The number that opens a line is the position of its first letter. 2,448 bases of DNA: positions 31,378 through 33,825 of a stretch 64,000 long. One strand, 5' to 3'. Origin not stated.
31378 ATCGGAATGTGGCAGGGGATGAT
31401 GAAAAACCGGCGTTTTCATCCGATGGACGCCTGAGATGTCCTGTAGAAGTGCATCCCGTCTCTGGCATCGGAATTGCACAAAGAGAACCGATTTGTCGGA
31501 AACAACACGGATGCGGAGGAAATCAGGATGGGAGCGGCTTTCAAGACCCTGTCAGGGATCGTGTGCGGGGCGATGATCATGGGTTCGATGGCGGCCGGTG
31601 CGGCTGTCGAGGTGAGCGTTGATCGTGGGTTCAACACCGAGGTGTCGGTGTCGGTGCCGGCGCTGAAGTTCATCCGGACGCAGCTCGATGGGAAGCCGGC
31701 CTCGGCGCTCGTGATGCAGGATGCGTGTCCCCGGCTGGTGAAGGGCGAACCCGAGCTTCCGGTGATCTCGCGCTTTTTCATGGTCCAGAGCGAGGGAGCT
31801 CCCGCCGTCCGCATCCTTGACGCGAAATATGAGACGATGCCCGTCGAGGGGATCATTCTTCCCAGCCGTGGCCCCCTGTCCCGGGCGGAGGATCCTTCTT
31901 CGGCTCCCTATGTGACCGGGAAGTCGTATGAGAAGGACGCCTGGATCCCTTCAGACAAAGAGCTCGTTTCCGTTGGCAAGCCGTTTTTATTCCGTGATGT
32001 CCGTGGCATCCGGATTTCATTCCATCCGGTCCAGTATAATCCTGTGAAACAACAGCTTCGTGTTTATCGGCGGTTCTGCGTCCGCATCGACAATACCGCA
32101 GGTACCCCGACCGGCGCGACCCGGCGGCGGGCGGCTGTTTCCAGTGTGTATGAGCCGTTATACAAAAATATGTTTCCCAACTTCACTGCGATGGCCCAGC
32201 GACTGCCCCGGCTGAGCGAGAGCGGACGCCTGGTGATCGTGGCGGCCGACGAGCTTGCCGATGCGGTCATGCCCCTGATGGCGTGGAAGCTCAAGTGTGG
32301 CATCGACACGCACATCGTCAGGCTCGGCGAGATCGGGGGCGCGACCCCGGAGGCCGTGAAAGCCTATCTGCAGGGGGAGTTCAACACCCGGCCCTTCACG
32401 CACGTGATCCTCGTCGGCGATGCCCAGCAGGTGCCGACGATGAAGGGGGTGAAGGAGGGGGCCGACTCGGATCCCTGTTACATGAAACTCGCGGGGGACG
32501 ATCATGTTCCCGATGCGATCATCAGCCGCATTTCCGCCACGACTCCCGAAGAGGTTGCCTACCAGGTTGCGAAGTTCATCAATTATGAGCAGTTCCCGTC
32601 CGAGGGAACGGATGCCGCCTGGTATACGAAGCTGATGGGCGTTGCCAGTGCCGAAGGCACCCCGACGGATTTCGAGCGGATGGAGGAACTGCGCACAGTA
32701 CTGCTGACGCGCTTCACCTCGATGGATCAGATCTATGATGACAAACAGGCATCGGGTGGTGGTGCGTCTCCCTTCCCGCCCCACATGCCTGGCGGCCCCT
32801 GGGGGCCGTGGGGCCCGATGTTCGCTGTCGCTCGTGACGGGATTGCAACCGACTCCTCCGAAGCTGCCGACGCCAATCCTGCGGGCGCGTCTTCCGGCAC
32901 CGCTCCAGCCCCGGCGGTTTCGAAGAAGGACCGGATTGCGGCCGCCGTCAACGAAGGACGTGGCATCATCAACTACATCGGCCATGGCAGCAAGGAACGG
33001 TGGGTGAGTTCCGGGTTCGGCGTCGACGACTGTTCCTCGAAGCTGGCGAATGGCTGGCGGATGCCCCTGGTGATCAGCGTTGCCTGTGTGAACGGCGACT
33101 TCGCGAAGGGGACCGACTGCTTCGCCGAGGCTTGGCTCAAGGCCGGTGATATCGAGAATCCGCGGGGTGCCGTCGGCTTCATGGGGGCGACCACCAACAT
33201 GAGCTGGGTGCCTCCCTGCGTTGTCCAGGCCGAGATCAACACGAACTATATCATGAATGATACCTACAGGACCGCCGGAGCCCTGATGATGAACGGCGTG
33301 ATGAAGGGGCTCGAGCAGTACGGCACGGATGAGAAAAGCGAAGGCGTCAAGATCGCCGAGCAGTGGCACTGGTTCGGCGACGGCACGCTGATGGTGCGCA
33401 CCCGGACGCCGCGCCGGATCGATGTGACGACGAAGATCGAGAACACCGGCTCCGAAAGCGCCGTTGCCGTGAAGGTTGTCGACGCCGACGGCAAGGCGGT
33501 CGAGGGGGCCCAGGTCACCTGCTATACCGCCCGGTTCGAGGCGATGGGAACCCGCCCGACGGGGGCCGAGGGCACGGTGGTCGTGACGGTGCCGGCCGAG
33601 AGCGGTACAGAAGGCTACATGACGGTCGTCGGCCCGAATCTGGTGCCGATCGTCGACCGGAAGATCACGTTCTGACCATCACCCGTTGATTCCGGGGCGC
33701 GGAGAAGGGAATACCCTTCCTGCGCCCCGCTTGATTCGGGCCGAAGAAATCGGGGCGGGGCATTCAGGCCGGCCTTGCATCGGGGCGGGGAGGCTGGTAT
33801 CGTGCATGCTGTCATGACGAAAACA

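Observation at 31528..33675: Gingipain-type C25 cysteine peptidase, very close to RgpB in the catalytic core but apparently lacking a T9SS C-terminal sorting domain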

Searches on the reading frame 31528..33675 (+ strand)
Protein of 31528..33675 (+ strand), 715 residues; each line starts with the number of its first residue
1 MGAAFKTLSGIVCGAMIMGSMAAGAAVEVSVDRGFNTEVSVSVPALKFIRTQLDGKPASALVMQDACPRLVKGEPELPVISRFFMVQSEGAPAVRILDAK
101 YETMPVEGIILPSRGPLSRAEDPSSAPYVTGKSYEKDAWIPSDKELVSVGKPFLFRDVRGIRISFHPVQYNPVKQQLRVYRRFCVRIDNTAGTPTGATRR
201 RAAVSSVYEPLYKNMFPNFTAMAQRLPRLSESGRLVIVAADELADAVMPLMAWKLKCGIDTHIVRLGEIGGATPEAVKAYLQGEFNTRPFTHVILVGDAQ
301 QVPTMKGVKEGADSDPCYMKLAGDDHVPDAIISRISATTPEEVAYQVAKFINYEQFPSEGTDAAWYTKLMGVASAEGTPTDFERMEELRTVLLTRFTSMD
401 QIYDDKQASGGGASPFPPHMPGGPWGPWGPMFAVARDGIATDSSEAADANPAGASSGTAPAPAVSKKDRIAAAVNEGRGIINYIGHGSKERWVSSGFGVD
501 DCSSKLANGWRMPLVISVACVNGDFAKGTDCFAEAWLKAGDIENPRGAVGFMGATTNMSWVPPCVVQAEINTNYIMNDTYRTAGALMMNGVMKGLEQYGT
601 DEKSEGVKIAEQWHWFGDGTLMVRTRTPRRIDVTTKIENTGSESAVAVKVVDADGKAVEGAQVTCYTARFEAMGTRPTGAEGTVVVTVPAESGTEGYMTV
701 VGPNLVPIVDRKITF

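Call 3: search_protein_families(library=pfam, proteins=[window:31528-33675:+], max_evalue=1)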
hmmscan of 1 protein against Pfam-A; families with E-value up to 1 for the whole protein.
window:31528-33675:+ (715 aa): 6 families
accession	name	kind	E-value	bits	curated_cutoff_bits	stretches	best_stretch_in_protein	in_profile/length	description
PF01364.23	Peptidase_C25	-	1.6e-49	169.6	23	1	236-623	2-374/374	Peptidase family C25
PF08126.16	Propeptide_C25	-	1.2e-24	87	22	1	47-200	32-183/205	Propeptide_C25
PF24107.1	DUF7382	-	9.4e-05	22.6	27.4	1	640-687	17-65/65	Domain of unknown function (DUF7382)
PF02369.22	Big_1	-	0.022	15.3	34.9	1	641-688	16-66/93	Bacterial Ig-like domain (group 1)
PF09134.16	Invasin_D3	-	0.62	11.1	33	1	636-699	13-77/98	Invasin, domain 3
PF13620.12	CarboxypepD_reg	-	0.75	10.6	32.3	1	646-690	2-47/82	Carboxypeptidase regulatory-like domain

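Call 4: search_protein_families(library=ncbifam, proteins=[window:31528-33675:+], max_evalue=1)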
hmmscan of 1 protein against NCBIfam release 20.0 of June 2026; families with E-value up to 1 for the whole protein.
window:31528-33675:+ (715 aa): 3 families
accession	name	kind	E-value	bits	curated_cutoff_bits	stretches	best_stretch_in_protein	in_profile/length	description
NF052324.1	PorU_rel_Nterm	equivalog_domain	1e-12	47.1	450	2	466-620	612-762/879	putative type IX secretion system sortase PorU2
NF033707.1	T9SS_sortase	equivalog_domain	1.5e-09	36.1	420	1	448-557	570-674/1095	type IX secretion system sortase PorU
NF004625.0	PRK05965.1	subfamily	0.039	12.7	729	1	426-488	262-320/460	hypothetical protein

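Call 5: search_solved_structures(query=window:31528-33672:+, max_evalue=0.01, show_alignments=2)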
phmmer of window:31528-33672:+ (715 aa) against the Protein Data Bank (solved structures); distinct sequences matched with E-value up to 0.01: 6.
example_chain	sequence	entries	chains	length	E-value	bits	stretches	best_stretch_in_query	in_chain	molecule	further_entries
4ief_B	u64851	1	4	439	3.2e-46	161.5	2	462-645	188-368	Gingipain R2 Mature Domain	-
1cvr_A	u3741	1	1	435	1.2e-45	159.6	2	462-645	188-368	GINGIPAIN R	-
4ief_A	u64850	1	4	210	2.5e-26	95.8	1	46-221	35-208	Gingipain R2 Pro-Domain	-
4tkx_L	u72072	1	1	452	1.3e-12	50.4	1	234-376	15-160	Lys-gingipain W83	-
4rbm_A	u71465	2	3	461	1.4e-12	50.3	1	234-376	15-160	Lys-gingipain W83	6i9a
5mun_A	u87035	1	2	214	2.6e-09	39.5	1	40-216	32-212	Lys-gingipain W83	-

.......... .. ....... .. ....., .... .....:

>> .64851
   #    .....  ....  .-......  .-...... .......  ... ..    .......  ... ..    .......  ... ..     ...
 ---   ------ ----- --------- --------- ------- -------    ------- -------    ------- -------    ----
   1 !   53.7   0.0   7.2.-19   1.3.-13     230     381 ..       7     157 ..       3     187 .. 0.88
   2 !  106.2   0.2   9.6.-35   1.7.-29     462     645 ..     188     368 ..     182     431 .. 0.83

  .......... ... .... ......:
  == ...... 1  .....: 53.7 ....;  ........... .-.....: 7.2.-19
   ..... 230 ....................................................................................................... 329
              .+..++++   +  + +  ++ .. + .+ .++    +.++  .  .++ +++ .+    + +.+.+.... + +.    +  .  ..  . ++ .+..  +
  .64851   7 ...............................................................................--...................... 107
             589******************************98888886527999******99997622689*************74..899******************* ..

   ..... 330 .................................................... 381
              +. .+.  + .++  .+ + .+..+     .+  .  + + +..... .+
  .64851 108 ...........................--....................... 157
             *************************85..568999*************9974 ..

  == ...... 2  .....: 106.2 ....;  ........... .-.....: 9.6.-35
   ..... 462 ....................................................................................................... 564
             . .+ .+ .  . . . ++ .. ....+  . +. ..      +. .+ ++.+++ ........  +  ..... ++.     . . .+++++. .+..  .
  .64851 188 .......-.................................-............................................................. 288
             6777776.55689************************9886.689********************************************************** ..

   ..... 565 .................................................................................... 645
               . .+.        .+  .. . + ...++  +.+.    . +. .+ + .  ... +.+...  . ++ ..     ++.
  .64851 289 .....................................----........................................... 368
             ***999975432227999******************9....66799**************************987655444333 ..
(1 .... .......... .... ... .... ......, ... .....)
